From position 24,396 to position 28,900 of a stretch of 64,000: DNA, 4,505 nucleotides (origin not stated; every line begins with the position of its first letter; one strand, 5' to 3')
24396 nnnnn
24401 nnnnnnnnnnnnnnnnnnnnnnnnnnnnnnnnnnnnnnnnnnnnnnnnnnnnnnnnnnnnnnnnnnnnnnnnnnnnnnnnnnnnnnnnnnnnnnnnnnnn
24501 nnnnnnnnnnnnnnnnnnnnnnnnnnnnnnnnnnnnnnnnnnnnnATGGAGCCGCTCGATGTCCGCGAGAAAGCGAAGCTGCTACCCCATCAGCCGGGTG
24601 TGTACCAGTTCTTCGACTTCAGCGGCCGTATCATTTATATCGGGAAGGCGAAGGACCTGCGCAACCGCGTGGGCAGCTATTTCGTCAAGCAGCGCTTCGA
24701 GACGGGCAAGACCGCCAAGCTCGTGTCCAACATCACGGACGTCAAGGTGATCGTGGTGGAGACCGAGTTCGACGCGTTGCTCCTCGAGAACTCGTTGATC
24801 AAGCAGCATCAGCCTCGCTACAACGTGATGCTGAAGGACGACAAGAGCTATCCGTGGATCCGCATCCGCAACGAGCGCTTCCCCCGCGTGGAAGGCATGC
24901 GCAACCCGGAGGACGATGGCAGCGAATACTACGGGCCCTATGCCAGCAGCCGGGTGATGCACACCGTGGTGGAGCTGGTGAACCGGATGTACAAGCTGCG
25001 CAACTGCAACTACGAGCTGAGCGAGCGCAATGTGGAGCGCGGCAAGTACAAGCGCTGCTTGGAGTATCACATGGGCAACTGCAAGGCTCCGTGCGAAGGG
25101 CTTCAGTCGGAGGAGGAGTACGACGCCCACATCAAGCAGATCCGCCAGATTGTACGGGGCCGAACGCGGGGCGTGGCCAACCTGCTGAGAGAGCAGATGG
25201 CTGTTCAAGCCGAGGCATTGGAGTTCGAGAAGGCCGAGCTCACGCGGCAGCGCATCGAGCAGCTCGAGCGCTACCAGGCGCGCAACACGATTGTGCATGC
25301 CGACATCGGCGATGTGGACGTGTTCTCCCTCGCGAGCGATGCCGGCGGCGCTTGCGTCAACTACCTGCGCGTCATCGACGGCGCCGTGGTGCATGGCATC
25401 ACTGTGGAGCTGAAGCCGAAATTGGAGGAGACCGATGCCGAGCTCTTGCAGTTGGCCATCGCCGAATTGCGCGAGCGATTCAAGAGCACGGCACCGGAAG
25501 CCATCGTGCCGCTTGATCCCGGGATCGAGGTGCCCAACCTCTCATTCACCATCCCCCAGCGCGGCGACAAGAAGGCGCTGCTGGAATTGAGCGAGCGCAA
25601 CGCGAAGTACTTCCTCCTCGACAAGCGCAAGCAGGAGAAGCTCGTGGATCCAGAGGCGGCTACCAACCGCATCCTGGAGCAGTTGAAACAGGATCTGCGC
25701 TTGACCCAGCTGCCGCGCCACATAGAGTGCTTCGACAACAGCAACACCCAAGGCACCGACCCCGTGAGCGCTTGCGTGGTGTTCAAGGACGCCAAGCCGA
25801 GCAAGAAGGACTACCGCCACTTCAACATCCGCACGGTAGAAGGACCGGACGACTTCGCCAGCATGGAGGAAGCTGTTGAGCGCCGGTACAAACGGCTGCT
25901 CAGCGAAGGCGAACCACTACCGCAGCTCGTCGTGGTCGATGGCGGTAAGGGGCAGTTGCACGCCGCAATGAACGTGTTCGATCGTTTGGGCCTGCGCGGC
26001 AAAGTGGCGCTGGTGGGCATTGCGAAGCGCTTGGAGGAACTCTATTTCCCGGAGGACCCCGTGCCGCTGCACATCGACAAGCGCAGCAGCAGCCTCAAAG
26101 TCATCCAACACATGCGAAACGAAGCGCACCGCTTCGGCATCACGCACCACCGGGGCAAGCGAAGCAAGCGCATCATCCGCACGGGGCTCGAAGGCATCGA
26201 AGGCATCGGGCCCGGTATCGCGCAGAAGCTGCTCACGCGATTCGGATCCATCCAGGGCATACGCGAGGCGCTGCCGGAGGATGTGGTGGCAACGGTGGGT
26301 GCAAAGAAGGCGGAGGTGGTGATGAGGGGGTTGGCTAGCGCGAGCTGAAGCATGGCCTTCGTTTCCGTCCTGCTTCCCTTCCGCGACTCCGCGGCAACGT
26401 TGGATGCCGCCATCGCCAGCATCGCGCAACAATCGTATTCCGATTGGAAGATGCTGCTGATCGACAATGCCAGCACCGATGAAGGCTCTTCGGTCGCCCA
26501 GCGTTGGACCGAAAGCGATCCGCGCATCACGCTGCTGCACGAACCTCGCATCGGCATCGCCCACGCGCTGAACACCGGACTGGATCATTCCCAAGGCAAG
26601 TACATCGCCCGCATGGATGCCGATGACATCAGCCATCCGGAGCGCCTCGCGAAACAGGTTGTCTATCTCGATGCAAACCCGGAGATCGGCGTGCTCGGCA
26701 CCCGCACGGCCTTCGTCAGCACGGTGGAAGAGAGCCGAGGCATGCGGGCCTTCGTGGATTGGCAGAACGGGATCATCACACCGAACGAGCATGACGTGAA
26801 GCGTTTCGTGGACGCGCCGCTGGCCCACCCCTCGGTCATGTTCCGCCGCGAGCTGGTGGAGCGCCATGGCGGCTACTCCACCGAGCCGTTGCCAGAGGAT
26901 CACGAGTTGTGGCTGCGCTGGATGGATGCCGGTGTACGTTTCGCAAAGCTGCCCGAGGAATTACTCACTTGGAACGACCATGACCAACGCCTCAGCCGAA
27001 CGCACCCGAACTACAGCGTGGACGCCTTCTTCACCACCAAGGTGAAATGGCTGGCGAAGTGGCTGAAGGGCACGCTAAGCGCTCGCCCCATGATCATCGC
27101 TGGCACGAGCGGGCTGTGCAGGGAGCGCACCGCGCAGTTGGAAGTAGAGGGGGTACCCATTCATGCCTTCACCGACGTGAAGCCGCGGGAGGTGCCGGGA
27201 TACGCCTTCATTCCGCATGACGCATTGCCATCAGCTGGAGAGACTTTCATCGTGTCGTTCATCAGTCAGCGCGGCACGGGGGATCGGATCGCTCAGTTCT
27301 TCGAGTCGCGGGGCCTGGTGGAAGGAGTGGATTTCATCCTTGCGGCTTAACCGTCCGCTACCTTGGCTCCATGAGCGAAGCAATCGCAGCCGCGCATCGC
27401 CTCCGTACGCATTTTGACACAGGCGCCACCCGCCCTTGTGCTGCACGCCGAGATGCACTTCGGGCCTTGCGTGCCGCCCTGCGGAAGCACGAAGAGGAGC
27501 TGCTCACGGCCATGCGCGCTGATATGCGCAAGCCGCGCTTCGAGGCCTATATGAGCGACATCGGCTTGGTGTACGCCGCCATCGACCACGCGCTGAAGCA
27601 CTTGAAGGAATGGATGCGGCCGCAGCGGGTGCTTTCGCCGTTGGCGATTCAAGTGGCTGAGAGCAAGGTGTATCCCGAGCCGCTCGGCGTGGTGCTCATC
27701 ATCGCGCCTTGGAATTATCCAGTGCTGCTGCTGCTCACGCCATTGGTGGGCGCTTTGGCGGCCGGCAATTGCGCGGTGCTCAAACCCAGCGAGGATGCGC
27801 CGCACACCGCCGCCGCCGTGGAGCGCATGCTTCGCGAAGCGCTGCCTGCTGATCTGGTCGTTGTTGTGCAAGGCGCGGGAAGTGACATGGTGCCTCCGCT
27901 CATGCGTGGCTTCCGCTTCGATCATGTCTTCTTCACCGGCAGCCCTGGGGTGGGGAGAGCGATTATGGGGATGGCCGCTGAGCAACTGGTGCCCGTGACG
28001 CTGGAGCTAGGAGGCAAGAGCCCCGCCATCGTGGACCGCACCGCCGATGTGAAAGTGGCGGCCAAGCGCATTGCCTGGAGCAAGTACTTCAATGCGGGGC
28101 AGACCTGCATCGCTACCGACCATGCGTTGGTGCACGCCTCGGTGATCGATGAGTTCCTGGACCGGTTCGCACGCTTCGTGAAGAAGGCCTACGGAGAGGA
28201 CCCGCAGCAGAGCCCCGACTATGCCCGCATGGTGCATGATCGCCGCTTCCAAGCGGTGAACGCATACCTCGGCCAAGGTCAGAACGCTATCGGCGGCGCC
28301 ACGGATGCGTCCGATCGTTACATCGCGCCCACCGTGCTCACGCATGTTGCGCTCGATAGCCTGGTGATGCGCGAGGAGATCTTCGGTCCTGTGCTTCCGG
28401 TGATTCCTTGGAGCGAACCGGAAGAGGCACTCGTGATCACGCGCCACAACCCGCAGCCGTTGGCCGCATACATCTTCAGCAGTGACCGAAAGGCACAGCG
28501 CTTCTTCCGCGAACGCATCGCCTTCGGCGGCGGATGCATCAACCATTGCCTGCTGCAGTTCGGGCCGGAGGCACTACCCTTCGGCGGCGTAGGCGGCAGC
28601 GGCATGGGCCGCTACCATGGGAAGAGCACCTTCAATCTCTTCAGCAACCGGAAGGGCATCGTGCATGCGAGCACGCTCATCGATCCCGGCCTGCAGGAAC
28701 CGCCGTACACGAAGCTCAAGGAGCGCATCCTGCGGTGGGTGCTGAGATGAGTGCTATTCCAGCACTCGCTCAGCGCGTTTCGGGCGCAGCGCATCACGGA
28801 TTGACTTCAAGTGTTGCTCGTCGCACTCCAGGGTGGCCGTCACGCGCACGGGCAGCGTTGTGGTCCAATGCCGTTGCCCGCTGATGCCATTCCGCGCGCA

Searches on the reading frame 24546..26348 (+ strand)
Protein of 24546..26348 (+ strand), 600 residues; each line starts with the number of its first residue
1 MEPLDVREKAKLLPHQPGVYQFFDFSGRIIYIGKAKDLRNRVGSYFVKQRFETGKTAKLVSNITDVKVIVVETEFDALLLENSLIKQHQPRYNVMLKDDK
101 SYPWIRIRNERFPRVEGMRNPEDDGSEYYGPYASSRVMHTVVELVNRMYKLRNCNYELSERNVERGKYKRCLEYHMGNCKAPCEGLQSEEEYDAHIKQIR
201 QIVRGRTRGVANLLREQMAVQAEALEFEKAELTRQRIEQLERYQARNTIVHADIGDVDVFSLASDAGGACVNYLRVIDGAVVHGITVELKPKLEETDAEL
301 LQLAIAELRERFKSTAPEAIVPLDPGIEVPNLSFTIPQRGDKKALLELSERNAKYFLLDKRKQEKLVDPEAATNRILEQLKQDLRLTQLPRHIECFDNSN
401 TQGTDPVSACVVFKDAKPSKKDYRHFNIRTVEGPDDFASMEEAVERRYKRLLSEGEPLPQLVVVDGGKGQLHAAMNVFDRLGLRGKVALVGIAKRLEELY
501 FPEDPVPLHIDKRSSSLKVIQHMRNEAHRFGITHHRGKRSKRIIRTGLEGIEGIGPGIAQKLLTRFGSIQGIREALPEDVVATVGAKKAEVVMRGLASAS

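Call 55: search_protein_families(library=pfam, proteins=[window:24546-26348:+], max_evalue=0.00001)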
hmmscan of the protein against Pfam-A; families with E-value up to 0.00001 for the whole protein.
window:24546-26348:+ (600 aa): 3 families
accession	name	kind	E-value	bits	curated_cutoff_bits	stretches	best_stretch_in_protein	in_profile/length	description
PF08459.17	UvrC_RNaseH_dom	-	3.3e-54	183.5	22.3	1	382-532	2-159/159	UvrC RNAse H endonuclease domain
PF22920.2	UvrC_RNaseH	-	7.9e-15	55.2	24.3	1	256-357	1-113/116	UvrC Ribonuclease H-like domain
PF01541.30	GIY-YIG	-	1.1e-09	38.9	22.6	1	17-93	2-78/78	GIY-YIG catalytic domain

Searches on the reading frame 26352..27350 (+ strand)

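Call 55: search_protein_families(library=pfam, proteins=[window:26352-27350:+], max_evalue=0.00001)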
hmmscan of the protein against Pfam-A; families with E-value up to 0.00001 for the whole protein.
window:26352-27350:+ (332 aa): 3 families
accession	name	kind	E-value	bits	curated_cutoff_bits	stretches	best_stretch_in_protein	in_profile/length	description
PF00535.33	Glycos_transf_2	-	6.8e-30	104.6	23.3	1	5-172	1-167/168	Glycosyl transferase family 2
PF13641.12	Glyco_tranf_2_3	-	2e-11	44.8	27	1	4-214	3-209/230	Glycosyltransferase like family 2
PF10111.15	Glyco_tranf_2_2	-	1.9e-08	34.6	27.3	1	5-220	1-224/276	Glycosyltransferase like family 2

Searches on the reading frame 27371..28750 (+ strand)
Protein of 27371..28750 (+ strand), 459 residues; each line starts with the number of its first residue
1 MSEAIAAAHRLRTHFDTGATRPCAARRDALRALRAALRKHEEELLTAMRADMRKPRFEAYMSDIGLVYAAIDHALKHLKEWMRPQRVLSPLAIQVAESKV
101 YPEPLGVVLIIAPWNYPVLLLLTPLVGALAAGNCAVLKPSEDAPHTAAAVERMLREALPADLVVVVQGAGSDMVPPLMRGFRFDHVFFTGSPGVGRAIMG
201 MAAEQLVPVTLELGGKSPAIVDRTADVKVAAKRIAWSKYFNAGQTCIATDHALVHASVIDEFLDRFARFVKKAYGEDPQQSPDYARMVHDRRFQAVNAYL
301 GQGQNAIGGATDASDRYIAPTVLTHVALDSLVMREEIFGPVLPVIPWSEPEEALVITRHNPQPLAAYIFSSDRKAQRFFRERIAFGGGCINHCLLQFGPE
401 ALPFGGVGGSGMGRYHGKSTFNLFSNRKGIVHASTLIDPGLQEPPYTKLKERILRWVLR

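Call 55: search_protein_families(library=pfam, proteins=[window:27371-28750:+], max_evalue=0.00001)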
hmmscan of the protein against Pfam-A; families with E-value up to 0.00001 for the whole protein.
window:27371-28750:+ (459 aa): 2 families
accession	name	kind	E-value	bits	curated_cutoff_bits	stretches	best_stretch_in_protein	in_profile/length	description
PF00171.27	Aldedh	-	3.2e-98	329.7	23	1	3-428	33-459/461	Aldehyde dehydrogenase family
PF05893.19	LuxC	-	6.2e-06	25.8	21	1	103-292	87-281/401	Acyl-CoA reductase (LuxC)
